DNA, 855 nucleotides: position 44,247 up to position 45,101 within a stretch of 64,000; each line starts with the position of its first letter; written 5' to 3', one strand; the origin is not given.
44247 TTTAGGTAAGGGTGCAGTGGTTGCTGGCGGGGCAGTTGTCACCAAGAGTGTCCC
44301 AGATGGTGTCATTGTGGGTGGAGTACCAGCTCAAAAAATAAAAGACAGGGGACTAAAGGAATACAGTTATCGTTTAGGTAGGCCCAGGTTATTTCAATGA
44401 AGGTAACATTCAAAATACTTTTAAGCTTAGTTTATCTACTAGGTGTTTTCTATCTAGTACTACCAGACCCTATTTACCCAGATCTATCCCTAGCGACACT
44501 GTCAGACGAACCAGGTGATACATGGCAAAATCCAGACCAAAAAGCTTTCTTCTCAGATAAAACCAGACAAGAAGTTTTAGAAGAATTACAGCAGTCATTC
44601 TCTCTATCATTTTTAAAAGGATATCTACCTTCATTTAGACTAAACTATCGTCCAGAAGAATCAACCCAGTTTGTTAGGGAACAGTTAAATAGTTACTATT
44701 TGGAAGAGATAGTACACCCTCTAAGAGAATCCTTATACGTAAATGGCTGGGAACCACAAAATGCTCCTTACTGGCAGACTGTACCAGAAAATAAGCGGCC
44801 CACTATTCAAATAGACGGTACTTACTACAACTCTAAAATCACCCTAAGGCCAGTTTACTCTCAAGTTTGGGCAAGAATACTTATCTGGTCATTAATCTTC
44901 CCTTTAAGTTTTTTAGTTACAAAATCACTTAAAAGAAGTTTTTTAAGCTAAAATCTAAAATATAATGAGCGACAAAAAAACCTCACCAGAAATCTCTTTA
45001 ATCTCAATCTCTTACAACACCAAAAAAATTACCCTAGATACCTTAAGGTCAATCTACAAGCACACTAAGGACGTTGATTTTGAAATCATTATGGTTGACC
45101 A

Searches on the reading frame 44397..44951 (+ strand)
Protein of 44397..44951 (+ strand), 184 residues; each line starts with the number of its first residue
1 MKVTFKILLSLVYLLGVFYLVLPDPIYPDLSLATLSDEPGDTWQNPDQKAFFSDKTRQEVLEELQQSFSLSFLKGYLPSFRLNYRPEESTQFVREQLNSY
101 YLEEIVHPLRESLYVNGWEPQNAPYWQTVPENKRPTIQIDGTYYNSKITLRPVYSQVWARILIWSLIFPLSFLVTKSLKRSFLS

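Call 68: search_protein_families(library=pfam, proteins=[window:44397-44951:+], max_evalue=0.0001)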
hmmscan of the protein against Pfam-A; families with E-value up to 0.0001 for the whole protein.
window:44397-44951:+ (184 aa): 0 families

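Call 97: search_protein_families(library=pfam, proteins=[window:44397-44951:+], max_evalue=0.1)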
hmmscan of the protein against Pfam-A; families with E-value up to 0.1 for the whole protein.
window:44397-44951:+ (184 aa): 1 family
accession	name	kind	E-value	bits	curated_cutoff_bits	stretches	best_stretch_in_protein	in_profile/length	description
PF13663.11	DUF4148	-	0.0046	17.8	27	1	21-68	21-49/62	Domain of unknown function (DUF4148)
